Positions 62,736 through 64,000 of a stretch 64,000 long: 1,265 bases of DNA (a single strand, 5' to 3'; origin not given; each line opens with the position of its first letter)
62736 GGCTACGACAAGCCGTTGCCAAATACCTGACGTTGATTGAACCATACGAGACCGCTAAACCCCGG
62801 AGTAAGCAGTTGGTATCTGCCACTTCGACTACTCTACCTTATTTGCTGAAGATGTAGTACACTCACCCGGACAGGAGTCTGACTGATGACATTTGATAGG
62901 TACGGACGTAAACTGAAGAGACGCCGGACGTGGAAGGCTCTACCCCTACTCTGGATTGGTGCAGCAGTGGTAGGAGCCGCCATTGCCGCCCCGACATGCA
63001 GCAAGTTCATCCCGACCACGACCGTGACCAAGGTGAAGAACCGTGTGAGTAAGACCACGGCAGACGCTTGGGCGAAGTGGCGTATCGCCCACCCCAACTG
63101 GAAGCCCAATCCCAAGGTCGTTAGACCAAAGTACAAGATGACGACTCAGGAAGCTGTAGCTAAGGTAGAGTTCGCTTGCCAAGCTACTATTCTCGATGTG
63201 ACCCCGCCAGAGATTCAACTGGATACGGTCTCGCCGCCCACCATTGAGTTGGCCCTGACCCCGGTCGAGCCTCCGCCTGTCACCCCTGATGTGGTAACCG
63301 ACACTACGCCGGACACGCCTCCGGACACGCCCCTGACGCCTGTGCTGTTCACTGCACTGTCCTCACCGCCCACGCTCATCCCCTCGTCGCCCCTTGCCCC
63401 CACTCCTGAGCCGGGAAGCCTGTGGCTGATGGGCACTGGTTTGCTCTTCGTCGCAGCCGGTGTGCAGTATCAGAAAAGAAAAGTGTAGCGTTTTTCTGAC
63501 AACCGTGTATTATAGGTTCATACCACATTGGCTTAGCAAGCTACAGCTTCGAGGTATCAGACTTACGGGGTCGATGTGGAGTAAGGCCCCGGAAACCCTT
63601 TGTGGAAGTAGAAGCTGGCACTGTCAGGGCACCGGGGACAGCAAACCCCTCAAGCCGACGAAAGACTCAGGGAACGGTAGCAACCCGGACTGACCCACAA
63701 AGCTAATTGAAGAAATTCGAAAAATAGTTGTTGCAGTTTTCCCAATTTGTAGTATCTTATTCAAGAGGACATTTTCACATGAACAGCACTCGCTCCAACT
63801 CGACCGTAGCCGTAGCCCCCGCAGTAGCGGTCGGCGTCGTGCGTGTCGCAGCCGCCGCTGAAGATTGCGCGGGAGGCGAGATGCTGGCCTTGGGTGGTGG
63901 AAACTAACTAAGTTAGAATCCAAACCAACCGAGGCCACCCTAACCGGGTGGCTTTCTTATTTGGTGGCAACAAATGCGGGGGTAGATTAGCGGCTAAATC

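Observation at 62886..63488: Phage-encoded PEP-CTERM (exosortase-sorting) protein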

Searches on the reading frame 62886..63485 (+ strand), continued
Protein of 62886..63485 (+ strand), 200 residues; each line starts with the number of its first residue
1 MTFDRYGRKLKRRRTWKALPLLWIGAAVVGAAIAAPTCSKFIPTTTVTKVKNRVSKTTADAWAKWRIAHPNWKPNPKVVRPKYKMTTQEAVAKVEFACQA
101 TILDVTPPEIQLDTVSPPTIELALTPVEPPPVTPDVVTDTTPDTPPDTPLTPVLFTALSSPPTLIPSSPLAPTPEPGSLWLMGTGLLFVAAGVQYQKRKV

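Call 43: find_encoding_contigs(protein=P0004, flank=10000, max_places=1)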
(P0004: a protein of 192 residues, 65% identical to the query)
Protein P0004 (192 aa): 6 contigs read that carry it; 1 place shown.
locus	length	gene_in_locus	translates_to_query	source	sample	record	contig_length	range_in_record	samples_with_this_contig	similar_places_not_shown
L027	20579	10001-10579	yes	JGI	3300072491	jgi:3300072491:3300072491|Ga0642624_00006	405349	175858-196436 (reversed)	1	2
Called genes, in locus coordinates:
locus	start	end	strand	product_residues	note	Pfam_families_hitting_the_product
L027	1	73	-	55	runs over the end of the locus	-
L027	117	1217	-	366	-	-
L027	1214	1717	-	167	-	-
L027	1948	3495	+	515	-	-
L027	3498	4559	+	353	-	-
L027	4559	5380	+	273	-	-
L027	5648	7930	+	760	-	PF21995:RNR-II_ins_dom (faint), PF02867:Ribonuc_red_lgC (faint)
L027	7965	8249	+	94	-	-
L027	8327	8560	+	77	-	-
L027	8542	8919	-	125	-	-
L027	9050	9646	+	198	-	-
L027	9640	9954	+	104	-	-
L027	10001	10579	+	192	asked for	PF07589:PEP_exosort_dom (faint)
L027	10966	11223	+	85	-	-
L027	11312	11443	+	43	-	-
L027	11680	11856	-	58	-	-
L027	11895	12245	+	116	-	-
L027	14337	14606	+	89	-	-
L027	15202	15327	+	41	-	PF08681:TacA1 (weak)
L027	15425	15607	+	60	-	-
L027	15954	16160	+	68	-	-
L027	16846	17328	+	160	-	PF18143:HAD_SAK_2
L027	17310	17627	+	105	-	-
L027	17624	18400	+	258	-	PF00149:Metallophos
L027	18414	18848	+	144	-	-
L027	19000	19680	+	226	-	-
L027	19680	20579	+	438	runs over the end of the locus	-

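Call 49: search_protein_representatives(alignment_id=A1)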
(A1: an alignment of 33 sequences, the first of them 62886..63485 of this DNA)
Query: 33 sequences, 213 profile positions. Proteins with E-value up to 0.001 (for the whole library): 207; up to 1e-10: 90; up to 1e-30: 25. The best 150 are listed.
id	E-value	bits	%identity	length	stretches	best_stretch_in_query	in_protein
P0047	6.0e-83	294.6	-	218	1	1-208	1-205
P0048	2.4e-73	263.2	-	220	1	1-210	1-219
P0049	1.1e-67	244.6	-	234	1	1-208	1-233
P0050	2.6e-66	240.2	-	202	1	1-147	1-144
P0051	1.9e-61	224.3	-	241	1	1-208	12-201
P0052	2.8e-61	223.8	-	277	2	9-180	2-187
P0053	1.3e-60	221.5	-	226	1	4-210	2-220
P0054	2.1e-59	217.7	-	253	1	10-208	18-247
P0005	3.6e-59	216.9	-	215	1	5-210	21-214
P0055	1.2e-57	211.9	-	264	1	4-209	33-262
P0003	2.8e-57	210.7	-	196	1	5-209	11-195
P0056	4.7e-55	203.4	-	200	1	1-207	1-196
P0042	8.7e-55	202.5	-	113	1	1-109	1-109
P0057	3.5e-54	200.6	-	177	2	1-144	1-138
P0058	9.9e-52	192.5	-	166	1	49-210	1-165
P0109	9.6e-14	68.4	-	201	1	29-206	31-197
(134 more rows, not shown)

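Call 52: search_protein_families(library=pfam, proteins=[L025:10077-10829:+, L025:9390-10034:+, L027:10001-10576:+], max_evalue=0.01)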
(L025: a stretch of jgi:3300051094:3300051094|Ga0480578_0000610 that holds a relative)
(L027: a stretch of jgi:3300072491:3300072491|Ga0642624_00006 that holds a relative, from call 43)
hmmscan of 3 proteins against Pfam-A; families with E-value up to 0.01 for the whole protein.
L025:10077-10829:+ (251 aa): 2 families
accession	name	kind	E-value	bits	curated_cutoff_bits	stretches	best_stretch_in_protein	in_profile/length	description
PF07589.16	PEP-CTERM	-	0.0022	18.5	20.7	1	218-242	1-24/24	PEP-CTERM motif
PF14019.11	DUF4235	-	0.007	16.8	27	0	85-144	12-70/77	Protein of unknown function (DUF4235)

L025:9390-10034:+ (215 aa): 1 family
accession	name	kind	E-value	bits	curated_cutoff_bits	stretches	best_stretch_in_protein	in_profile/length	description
PF07589.16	PEP-CTERM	-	0.0017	18.8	20.7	1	186-206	1-22/24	PEP-CTERM motif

L027:10001-10576:+ (192 aa): 1 family
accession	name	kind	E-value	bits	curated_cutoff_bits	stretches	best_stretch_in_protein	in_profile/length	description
PF07589.16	PEP-CTERM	-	2.1e-05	24.9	20.7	1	167-187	1-21/24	PEP-CTERM motif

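Call 62: search_protein_families(library=ncbifam, proteins=[L013:15188-16234:-, L016:18130-19395:+, L016:15548-16438:-, L025:10077-10829:+, L023:10364-11035:-, L023:5280-6362:+], max_evalue=0.01)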
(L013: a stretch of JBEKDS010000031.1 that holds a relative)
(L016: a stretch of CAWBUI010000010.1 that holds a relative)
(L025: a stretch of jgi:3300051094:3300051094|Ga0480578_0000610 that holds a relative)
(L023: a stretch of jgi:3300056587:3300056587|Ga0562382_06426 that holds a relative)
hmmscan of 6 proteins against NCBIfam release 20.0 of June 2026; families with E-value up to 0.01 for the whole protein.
L013:15188-16234:- (348 aa): 6 families
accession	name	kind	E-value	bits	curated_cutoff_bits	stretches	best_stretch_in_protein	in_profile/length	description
TIGR00909.1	2A0306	subfamily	1.2e-10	40.9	556.8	1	18-244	144-349/429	amino acid transporter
NF053662.1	Glu_GABA_anti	equivalog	1.5e-10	40.7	640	1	28-339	141-444/468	glutamate/gamma-aminobutyrate antiporter GadC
NF053761.1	BrChAATpBcaP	equivalog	8.2e-09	35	690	1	86-238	223-365/460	branched-chain amino acid transporter BcaP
TIGR00906.1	2A0303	subfamily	8.4e-07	27.7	681.7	1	92-237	261-395/602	cationic amino acid transport permease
TIGR00911.1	2A0308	subfamily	1.5e-05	23.7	701.8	1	17-339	179-471/505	L-type amino acid transporter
TIGR00910.1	2A0307_GadC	equivalog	0.0011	17.6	673.5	1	89-275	210-391/511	glutamate/gamma-aminobutyrate antiporter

L016:18130-19395:+ (422 aa): 1 family
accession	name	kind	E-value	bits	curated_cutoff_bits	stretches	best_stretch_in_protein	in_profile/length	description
NF046061.1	NagX_SO_3504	equivalog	5.6e-45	154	480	1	16-355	3-319/369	transmembrane glucosamine N-acetyltransferase NagX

L016:15548-16438:- (296 aa): 1 family
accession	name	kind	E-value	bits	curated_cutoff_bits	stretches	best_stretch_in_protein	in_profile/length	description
TIGR00297.1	TIGR00297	hypoth_equivalog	4.7e-38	131.2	205.85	1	71-292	7-230/237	TIGR00297 family protein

L025:10077-10829:+ (251 aa): 2 families
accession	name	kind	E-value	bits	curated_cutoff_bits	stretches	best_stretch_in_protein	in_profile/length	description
NF038129.1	PEP_NF038129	equivalog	7.4e-05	22.7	65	1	213-242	165-194/194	NF038129 family PEP-CTERM protein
NF038125.1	PEP_CTERM_THxN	subfamily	0.0089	15.6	85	0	210-241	211-245/246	THxN family PEP-CTERM protein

L023:10364-11035:- (223 aa): 0 families

L023:5280-6362:+ (361 aa): 0 families

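Call 68: fold_search(model_id=the predicted structure, library=viral)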
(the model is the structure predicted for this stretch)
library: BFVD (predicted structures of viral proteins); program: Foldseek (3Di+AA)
matches with E <= 10: 33; with E <= 0.001: 0
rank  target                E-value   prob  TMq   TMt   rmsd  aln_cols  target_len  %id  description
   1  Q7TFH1                1.0e+00  0.03  0.13  0.10  35.5       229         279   20  Rh171 [Rhesus cytomegalovirus (strain 68-1)]
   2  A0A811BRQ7            2.1e+00  0.02  0.14  0.08  36.2       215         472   15  Uncharacterized protein [Pandoravirus japonicus]
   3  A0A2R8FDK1            2.8e+00  0.05  0.11  0.11  21.3       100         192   16  Transmembrane domain-containing protein [Brazilian cedratvirus IHUMI]
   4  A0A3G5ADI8            3.3e+00  0.04  0.14  0.14  26.9       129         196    9  Uncharacterized protein [Satyrvirus sp.]
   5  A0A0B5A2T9            3.8e+00  0.03  0.16  0.22  24.7       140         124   15  Uncharacterized protein [Mycobacterium phage Cosmo]
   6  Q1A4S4                3.8e+00  0.02  0.13  0.07  24.9       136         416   22  Uncharacterized protein [Choristoneura occidentalis granulovirus]
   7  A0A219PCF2            4.4e+00  0.01  0.09  0.13  33.6       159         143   18  Early E1A protein [Human adenovirus 55]
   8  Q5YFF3                4.7e+00  0.02  0.14  0.09  23.2       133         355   18  Collagen-like protein [Singapore grouper iridovirus]
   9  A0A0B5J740            4.7e+00  0.01  0.13  0.13  28.1       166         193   15  Uncharacterized protein [Pandoravirus inopinatum]
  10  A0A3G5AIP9            4.7e+00  0.01  0.14  0.08  25.7       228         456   16  Uncharacterized protein [Solumvirus sp.]
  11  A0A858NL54            5.0e+00  0.01  0.12  0.16  26.9       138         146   17  (no name in the UniProt tables at hand)
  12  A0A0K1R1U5            5.0e+00  0.01  0.11  0.12  27.6       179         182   16  Uncharacterized protein [Testudinid alphaherpesvirus 3]
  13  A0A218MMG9            5.0e+00  0.01  0.12  0.11  33.1       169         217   16  Uncharacterized protein [uncultured virus]
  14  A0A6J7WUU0            5.0e+00  0.01  0.10  0.05  32.1       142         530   16  Intramolecular chaperone auto-processing domain containing protein [uncultured Caudovirales phage]
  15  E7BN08                5.4e+00  0.02  0.15  0.08  28.3       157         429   15  (no name in the UniProt tables at hand)
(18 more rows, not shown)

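Call 69: fold_search(model_id=the predicted structure, library=pdb)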
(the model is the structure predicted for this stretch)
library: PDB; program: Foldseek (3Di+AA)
matches with E <= 10: 1; with E <= 0.001: 0
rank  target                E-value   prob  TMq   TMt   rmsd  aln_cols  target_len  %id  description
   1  6u42_6E               6.2e+00  0.03  0.12  0.10  27.4       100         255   19  Natively decorated ciliary doublet microtubule (released 2019-11-13)

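Call 97: find_encoding_contigs(protein=P0109, flank=10000, max_places=2)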
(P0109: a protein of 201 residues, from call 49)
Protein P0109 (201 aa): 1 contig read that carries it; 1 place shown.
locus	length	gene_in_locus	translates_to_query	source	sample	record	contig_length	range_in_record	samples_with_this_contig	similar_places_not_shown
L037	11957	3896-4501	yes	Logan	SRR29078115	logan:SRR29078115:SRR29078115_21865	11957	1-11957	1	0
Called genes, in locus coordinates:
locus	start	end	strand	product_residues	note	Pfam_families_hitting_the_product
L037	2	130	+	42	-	?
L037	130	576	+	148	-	-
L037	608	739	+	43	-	-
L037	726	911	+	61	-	-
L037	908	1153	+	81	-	-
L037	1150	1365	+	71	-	-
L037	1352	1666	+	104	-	-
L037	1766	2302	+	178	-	-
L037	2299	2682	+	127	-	-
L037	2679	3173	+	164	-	PF18143:HAD_SAK_2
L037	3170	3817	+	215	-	PF13521:AAA_28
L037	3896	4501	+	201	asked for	-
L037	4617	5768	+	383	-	PF14882:INT_rpt (faint)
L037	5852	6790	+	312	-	PF14520:HHH_5 (faint), PF00533:BRCT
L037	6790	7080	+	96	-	-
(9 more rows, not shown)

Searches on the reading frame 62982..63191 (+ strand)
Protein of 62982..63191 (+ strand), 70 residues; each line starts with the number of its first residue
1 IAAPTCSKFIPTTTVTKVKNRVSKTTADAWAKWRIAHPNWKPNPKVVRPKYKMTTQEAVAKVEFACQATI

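Call 36: search_solved_structures(query=A2, max_evalue=1)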
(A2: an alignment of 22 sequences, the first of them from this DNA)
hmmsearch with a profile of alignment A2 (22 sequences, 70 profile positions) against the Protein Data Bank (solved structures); distinct sequences matched with E-value up to 1: 0.

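Call 37: find_homologous_proteins(query=A2, max_evalue=0.001)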
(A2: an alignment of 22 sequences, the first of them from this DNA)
Query A2 (22 sequences) (70 aa, profile of the alignment): 8 proteins with E <= 0.001 among 53 candidates.
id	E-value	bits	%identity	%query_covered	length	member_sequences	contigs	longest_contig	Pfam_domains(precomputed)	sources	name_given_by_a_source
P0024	4.1e-36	141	68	93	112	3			-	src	-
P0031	3.3e-35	138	65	94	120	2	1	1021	-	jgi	jgi:hypothetical protein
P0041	7.4e-34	133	65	93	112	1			-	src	-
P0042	2.0e-33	132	60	93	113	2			-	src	-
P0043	3.2e-26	109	64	71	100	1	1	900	-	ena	-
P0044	7.7e-12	63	70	47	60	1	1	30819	-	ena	-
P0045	1.4e-8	52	50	43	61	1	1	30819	-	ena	-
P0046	4.0e-6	44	48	36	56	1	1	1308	-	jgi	-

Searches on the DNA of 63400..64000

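Call 59: search_rna_families(source=window, start=63400, end=64000, threshold=evalue, max_evalue=1)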
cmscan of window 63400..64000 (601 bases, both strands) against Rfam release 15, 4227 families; matches with E-value up to 1: 0.
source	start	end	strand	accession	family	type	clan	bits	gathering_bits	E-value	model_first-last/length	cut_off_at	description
